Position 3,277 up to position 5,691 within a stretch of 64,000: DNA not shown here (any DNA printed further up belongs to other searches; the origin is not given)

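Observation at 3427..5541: Secreted NHL-type propeller fused to a Yip1-like membrane domain inside a transporter operon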

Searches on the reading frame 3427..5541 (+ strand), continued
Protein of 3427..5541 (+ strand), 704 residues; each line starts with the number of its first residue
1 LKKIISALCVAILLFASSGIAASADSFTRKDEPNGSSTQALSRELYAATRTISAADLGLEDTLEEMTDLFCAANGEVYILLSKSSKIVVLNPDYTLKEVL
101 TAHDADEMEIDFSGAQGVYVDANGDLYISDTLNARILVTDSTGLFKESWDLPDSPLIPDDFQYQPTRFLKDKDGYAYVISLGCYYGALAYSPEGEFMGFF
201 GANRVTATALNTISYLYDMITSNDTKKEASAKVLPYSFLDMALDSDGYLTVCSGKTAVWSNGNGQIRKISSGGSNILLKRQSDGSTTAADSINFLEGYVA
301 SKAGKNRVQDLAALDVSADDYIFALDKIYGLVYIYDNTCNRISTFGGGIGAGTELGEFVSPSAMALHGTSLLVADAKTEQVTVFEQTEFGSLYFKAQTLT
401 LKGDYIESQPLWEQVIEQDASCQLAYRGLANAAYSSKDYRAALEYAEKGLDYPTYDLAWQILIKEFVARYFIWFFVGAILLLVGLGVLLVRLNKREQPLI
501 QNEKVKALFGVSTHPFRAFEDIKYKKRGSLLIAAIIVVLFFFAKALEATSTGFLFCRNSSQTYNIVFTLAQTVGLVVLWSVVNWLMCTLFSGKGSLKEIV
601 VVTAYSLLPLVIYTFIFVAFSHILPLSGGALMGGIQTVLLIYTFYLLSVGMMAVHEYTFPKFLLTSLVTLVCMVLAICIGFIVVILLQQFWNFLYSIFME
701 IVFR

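Call 42: find_related_loci(query=L082:13905-16178:+, collection=genome_contigs, flank=10000)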
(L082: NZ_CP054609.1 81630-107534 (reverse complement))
Query L082:13905-16178:+ (757 aa) in genome_contigs; peptide patterns used: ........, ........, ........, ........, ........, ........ (x = any residue, [..] = any of these).
31 stretches matched a pattern; 14 encode a relative of the query (tblastn E <= 1e-3); 14 distinct loci.
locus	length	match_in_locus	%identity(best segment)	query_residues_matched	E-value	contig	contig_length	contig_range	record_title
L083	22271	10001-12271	100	1-757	0e+0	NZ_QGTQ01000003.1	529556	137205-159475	Paenibacillus cellulosilyticus strain CECT 5696 Ga0244610_103, whole genome shotgun sequence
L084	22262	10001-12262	90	1-754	0e+0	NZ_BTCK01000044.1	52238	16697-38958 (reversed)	Paenibacillus sp. CCS19 sequence044, whole genome shotgun sequence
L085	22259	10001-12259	74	1-754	0e+0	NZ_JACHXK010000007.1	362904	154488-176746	Paenibacillus phyllosphaerae strain CECT 5862 Ga0372392_07, whole genome shotgun sequence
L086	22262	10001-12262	71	1-755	0e+0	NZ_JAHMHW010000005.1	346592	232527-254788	Paenibacillus vietnamensis strain N4 NODE_5_length_346592_cov_34.644442, whole genome shotgun sequence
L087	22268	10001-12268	69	1-757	0e+0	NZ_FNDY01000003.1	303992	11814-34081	Paenibacillus naphthalenovorans strain PR-N1, whole genome shotgun sequence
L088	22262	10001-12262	66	1-754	0e+0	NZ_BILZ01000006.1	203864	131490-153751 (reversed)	Paenibacillus kobensis NBRC 15729 PKO01S_CON000006, whole genome shotgun sequence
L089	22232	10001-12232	58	14-753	0e+0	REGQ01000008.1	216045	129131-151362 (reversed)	Paenibacillaceae bacterium strain CAVE-418 NODE_10_length_216045_cov_188.881686, whole genome shotgun sequence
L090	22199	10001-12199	58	26-757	0e+0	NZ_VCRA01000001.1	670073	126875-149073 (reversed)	Paenibacillus mesophilus strain SYSU K30004 Scaffold1, whole genome shotgun sequence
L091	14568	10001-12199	58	26-757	0e+0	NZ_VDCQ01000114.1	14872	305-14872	Paenibacillus hemerocallicola strain KCTC 33185 RDPYD18112709_A.Scaf114, whole genome shotgun sequence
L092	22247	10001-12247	57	10-757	0e+0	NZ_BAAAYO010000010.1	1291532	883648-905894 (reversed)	Paenibacillus hodogayensis strain JCM 12520 sequence10, whole genome shotgun sequence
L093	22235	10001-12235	56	5-757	0e+0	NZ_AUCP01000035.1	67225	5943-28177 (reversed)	Cohnella thermotolerans DSM 17683 G485DRAFT_scaffold00021.21_C, whole genome shotgun sequence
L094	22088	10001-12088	56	61-757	0e+0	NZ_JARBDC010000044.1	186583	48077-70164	Paenibacillus sp. GYB003 GYB003_genome_contig_46, whole genome shotgun sequence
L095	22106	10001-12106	53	55-756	0e+0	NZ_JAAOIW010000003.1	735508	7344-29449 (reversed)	Paenibacillus agricola strain S3N08 contig3, whole genome shotgun sequence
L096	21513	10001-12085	47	61-757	0e+0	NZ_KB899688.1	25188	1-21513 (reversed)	Paenibacillus daejeonensis DSM 15491 F556DRAFT_scaffold00030.30, whole genome shotgun sequence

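Call 47: find_related_loci(query=L081:11827-13323:+, collection=genome_contigs, flank=10000)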
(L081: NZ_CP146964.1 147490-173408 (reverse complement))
Query L081:11827-13323:+ (498 aa) in genome_contigs; peptide patterns used: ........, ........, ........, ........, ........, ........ (x = any residue, [..] = any of these).
47 stretches matched a pattern; 11 encode a relative of the query (tblastn E <= 1e-3); 11 distinct loci.
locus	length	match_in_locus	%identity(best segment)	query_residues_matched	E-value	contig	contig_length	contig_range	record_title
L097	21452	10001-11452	76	9-497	0e+0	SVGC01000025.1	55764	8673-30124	MAG: Butyrivibrio sp. isolate SIG348 NODE_281_length_55764_cov_8.354122, whole genome shotgun sequence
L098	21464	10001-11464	59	10-498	0e+0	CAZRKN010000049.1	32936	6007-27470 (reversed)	MAG TPA_asm: uncultured Bacteroides sp. isolate SRP199465_co1_196 genome assembly, contig: NODE_3079_length_32936_cov_50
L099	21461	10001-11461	58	11-498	0e+0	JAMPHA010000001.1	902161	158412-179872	MAG: Clostridium sp. isolate NALB_7961_30 Scaffold_#1__SCF_001__901061_bp, whole genome shotgun sequence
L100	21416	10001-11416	60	26-498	0e+0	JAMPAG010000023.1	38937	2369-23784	MAG: bacterium isolate NALB_7813_21 Scaffold_#23__SCF_023___38937_bp, whole genome shotgun sequence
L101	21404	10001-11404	60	30-498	0e+0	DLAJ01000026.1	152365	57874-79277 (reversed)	MAG TPA_asm: Lachnospiraceae bacterium UBA7050 UBA7050_contig_631, whole genome shotgun sequence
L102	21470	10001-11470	59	8-498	0e+0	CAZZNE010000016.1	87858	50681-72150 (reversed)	MAG TPA_asm: uncultured Clostridium sp. isolate SRP199465_co1_706 genome assembly, contig: NODE_402_length_87858_cov_40.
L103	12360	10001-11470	58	8-498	0e+0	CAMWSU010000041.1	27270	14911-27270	MAG TPA_asm: uncultured Lachnospiraceae bacterium isolate SRR14411297_bin.3_metawrap_v1.3_MAG genome assembly, contig: N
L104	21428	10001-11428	60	25-498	0e+0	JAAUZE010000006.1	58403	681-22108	MAG: Lachnospiraceae bacterium isolate Mgla_MAG_36-bin_9 c_000000013509, whole genome shotgun sequence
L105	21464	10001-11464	59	8-498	0e+0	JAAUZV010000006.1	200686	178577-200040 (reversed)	MAG: Lachnospiraceae bacterium isolate Mgla_MAG_29-bin_0 c_000000000372, whole genome shotgun sequence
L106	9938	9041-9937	65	30-329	5e-130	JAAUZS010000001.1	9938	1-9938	MAG: Lachnospiraceae bacterium isolate Mgla_MAG_29-bin_8 c_000000013006, whole genome shotgun sequence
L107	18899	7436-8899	58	10-498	0e+0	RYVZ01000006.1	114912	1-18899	MAG: Lachnospiraceae bacterium isolate MAG_RACS_002 NODE_17_length_114912_cov_47.053649, whole genome shotgun sequence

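Call 49: search_protein_families(library=pfam, proteins=[L082:7035-9995:+, L081:7043-9976:+, L001:785-3661:+, L081:11827-13323:+, L081:13302-13922:+, L082:11749-13908:+, L081:18572-20077:+, L081:13919-16438:+], max_evalue=0.01)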
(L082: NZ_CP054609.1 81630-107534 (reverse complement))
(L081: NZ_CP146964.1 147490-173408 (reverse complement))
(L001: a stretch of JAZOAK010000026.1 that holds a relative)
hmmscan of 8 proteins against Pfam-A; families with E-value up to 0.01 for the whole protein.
L082:7035-9995:+ (986 aa): 2 families
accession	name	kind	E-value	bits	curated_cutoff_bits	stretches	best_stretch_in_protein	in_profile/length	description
PF01547.30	SBP_bac_1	-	1.8e-22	81.1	26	1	584-861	6-307/307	Bacterial extracellular solute-binding protein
PF13416.11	SBP_bac_8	-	2.4e-19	70.6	27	1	593-864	5-253/279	Bacterial extracellular solute-binding protein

L081:7043-9976:+ (977 aa): 2 families
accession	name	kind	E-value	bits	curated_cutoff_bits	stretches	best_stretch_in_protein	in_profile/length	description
PF01547.30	SBP_bac_1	-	2.4e-21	77.5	26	1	602-872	23-306/307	Bacterial extracellular solute-binding protein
PF13416.11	SBP_bac_8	-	1.6e-19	71.2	27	1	617-877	30-254/279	Bacterial extracellular solute-binding protein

L001:785-3661:+ (959 aa): 2 families
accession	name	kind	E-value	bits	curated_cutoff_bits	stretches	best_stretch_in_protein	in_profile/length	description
PF13416.11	SBP_bac_8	-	8.3e-24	85.3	27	1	576-864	4-255/279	Bacterial extracellular solute-binding protein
PF25275.1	Golvesin_C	-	0.0058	17.1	31.6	0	95-130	35-72/132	Golvesin C-terminal domain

L081:11827-13323:+ (498 aa): 3 families
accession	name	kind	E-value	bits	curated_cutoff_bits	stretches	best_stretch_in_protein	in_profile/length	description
PF01436.27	NHL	-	2e-13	50.1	20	1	116-141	1-26/28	NHL repeat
PF08450.18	SGL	-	4e-09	36.9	26.3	1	80-162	145-228/246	SMP-30/Gluconolactonase/LRE-like region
PF17170.10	DUF5128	-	8.1e-08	32.3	22.9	1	310-379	53-122/321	6-bladed beta-propeller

L081:13302-13922:+ (206 aa): 1 family
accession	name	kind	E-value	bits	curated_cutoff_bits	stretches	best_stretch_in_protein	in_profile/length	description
PF04893.22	Yip1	-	3.1e-13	50.4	28.6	1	11-180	1-170/173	Yip1 domain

L082:11749-13908:+ (719 aa): 11 families
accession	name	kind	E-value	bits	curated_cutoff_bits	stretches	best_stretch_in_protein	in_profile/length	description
PF01436.27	NHL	-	6.7e-17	61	20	2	130-154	2-26/28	NHL repeat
PF04893.22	Yip1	-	2.4e-09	37.7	28.6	1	526-694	3-171/173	Yip1 domain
PF08450.18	SGL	-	2.4e-09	37.6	26.3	1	97-170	146-224/246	SMP-30/Gluconolactonase/LRE-like region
PF22701.2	Mala_s_1-like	-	2.3e-06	28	27.5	1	86-156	88-156/195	Mal s 1 allergenic protein-like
PF13449.12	Phytase-like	-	6e-06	26.8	27.6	0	92-128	74-110/284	Esterase-like activity of phytase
PF06739.17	SBBP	-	7e-06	26.3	20.5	0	181-196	14-29/38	Beta-propeller repeat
PF17170.10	DUF5128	-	9.8e-06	25.4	22.9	0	87-128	91-134/321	6-bladed beta-propeller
PF25021.1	TEN_NHL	-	0.00014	21.5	27.1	0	128-154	328-354/357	Teneurin NHL domain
PF14559.12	TPR_19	-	0.0017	19.1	25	1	404-450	1-47/68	Tetratricopeptide repeat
PF24684.1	Vgb_lyase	-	0.0028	17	50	1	76-162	169-255/290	Virginiamycin B lyase family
PF07719.23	TPR_2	-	0.0059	17.1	27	0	430-451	3-24/34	Tetratricopeptide repeat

L081:18572-20077:+ (501 aa): 1 family
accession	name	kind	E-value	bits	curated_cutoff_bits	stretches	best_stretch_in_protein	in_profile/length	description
PF01547.30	SBP_bac_1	-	1.2e-12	48.9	26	1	93-358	9-275/307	Bacterial extracellular solute-binding protein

L081:13919-16438:+ (839 aa): 1 family
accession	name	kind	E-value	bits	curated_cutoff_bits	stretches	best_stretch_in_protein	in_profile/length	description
PF18952.6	DUF5696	-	2.2e-184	614.8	25.6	1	222-835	3-612/612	Family of unknown function (DUF5696)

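Call 54: search_protein_families(library=ncbifam, proteins=[L081:13302-13922:+, L082:11749-13908:+, L082:13905-16178:+, L082:7035-9995:+], max_evalue=0.01)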
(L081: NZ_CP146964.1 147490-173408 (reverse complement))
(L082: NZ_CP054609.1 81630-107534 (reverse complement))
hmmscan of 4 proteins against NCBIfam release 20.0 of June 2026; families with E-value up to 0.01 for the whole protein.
L081:13302-13922:+ (206 aa): 0 families

L082:11749-13908:+ (719 aa): 4 families
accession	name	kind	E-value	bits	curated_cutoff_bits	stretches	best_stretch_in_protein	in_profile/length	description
NF035926.1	scyF_NHL_VPEP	equivalog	9.1e-21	74.4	350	3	130-220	199-286/376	scytonemin biosynthesis PEP-CTERM protein ScyF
NF033206.1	ScyE_fam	subfamily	1.7e-07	31.1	80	1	88-136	142-189/333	ScyD/ScyE family protein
NF047780.1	LIC12708_fam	subfamily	1.2e-06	27.7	150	0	135-195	61-135/391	LIC_12708 family protein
NF000096.1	stregra_B_VgbB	exception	0.0029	16.8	600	0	91-172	62-140/295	streptogramin B lyase Vgb(B)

L082:13905-16178:+ (757 aa): 0 families

L082:7035-9995:+ (986 aa): 3 families
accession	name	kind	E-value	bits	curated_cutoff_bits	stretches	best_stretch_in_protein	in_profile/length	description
TIGR03850.1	bind_CPR_0540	equivalog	0.00056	18.6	299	1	668-714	146-192/437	carbohydrate ABC transporter substrate-binding protein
NF053763.1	ABCarbgalBndGanS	equivalog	0.0006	18.7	700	1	568-716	37-179/420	galactooligosaccharide ABC transporter substrate-binding protein GanS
TIGR03851.1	chitin_NgcE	equivalog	0.0012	17.9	399.65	1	656-734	136-215/450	N-acetylglucosamine/diacetylchitobiose ABC transporter substrate-binding protein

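Call 58: search_protein_families(library=pfam, proteins=[L041:111-2273:+, L068:16331-17794:+, L033:937-1953:+, L072:17157-20105:+, L079:19345-20259:+, L012:17731-18798:+, L066:9558-11774:+, L079:20240-21172:+, L059:19450-20286:+, L064:16297-18069:-], max_evalue=0.001)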
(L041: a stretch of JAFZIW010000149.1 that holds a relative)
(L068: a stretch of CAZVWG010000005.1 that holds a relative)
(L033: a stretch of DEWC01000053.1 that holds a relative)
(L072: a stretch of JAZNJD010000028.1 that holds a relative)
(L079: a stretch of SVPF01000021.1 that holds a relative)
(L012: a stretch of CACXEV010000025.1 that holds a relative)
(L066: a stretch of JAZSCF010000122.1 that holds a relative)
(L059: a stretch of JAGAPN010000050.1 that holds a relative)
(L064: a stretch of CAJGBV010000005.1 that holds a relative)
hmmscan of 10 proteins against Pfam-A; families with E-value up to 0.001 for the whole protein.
L041:111-2273:+ (721 aa): 1 family
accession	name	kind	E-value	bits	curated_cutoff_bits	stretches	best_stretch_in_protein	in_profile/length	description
PF13229.12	Beta_helix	-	0.00048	20.2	25.9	0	463-547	76-149/158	Right handed beta helix region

L068:16331-17794:+ (488 aa): 1 family
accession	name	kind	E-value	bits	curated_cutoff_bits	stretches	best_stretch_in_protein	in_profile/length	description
PF13416.11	SBP_bac_8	-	7.6e-13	49.3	27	1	120-394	3-243/279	Bacterial extracellular solute-binding protein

L033:937-1953:+ (339 aa): 1 family
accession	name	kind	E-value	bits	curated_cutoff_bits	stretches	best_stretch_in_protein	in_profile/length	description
PF00528.27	BPD_transp_1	-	6.8e-10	39.4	26.4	1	125-331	3-181/184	Binding-protein-dependent transport system inner membrane component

L072:17157-20105:+ (983 aa): 1 family
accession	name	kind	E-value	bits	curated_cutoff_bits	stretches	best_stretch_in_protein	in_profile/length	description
PF01215.24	COX5B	-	2.1e-05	24.6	31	0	56-85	62-91/129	Cytochrome c oxidase subunit Vb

L079:19345-20259:+ (305 aa): 1 family
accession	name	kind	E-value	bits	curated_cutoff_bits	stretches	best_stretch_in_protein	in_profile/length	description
PF01261.30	AP_endonuc_2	-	5.2e-33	115.2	31.1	1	34-278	5-237/249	Xylose isomerase-like TIM barrel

L012:17731-18798:+ (356 aa): 1 family
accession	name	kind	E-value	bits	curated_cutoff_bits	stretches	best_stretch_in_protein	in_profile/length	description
PF00933.27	Glyco_hydro_3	-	3.8e-70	237.3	27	1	21-338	2-316/316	Glycosyl hydrolase family 3 N terminal domain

L066:9558-11774:+ (739 aa): 4 families
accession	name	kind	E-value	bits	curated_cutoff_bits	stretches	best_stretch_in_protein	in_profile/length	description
PF02065.24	Melibiase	-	2e-144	481.3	27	1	295-640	2-347/347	Melibiase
PF16875.11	Glyco_hydro_36N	-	1.4e-72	244.6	27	1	36-290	3-253/253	Glycosyl hydrolase family 36 N-terminal domain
PF16874.11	Glyco_hydro_36C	-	7.8e-13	49.1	27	1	653-721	2-66/77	Glycosyl hydrolase family 36 C-terminal domain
PF01055.32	Glyco_hydro_31_2nd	-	0.00067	19.5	23.5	0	350-488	21-160/328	Glycosyl hydrolases family 31 TIM-barrel domain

L079:20240-21172:+ (311 aa): 3 families
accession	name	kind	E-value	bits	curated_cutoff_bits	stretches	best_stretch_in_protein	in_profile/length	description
PF22422.2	MGH1-like_GH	-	8.2e-15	55.7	27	1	55-311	4-275/356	Mannosylglycerate hydrolase MGH1-like glycoside hydrolase domain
PF01204.24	Trehalase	-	2.3e-07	30.5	21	1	190-304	305-403/512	Trehalase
PF17389.8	Bac_rhamnosid6H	-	8e-05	22.5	24.5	1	120-243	101-221/339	Bacterial alpha-L-rhamnosidase 6 hairpin glycosidase domain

L059:19450-20286:+ (279 aa): 1 family
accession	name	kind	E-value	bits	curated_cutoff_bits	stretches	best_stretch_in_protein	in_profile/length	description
PF12706.13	Lactamase_B_2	-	6.4e-14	52.5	27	1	69-229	27-189/200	Beta-lactamase superfamily domain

L064:16297-18069:- (591 aa): 3 families
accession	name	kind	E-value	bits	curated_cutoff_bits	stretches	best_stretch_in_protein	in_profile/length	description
PF02878.22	PGM_PMM_I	-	2.3e-42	144.4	22.5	1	66-200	3-134/138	Phosphoglucomutase/phosphomannomutase, alpha/beta/alpha domain I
PF02879.22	PGM_PMM_II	-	1.4e-22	80.6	29.3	1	230-335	2-102/103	Phosphoglucomutase/phosphomannomutase, alpha/beta/alpha domain II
PF02880.22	PGM_PMM_III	-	3e-18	66.4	20.7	1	343-470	2-115/115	Phosphoglucomutase/phosphomannomutase, alpha/beta/alpha domain III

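Call 87: search_solved_structures(query=L001:857-2476:+, max_evalue=1)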
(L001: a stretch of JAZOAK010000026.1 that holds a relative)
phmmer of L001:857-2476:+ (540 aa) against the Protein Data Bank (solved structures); distinct sequences matched with E-value up to 1: 1.
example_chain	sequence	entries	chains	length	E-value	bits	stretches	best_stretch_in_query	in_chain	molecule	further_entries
7jh5_A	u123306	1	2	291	0.45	12.3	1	365-447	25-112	Co-LOCKR: de novo designed protein switch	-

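Call 88: search_protein_families(library=pfam, proteins=[L001:857-2476:+, L082:7035-8700:+, L081:7043-8800:+], max_evalue=1)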
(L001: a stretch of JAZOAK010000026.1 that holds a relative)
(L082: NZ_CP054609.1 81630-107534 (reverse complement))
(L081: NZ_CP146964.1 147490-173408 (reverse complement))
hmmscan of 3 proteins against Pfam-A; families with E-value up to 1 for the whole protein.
L001:857-2476:+ (540 aa): 3 families
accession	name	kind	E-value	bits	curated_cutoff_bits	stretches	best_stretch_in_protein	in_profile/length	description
PF25275.1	Golvesin_C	-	0.0013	19.2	31.6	1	70-106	34-72/132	Golvesin C-terminal domain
PF00801.26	PKD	-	0.096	13.1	23.5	0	338-358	47-67/80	PKD domain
PF10368.14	YkyA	-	0.14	12.3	28.8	1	370-473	29-134/186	Putative cell-wall binding lipoprotein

L082:7035-8700:+ (555 aa): 2 families
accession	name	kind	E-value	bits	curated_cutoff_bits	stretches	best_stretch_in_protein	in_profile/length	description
PF17829.7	GH115_C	-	0.0016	18.7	24.1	0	108-158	52-102/172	Glycosyl hydrolase family 115 C-terminal domain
PF25275.1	Golvesin_C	-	0.0034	17.9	31.6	0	307-332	38-63/132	Golvesin C-terminal domain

L081:7043-8800:+ (586 aa): 3 families
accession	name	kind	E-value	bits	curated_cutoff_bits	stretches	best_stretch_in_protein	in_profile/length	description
PF25275.1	Golvesin_C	-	0.0018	18.8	31.6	0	297-323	40-66/132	Golvesin C-terminal domain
PF04108.17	ATG17_like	-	0.06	13.2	43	1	435-497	219-284/355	Autophagy protein ATG17-like domain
PF25389.2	DH_ALS2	-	0.081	13.6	31.2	1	401-483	29-112/178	ALS2, DBL homology domain (DH-domain)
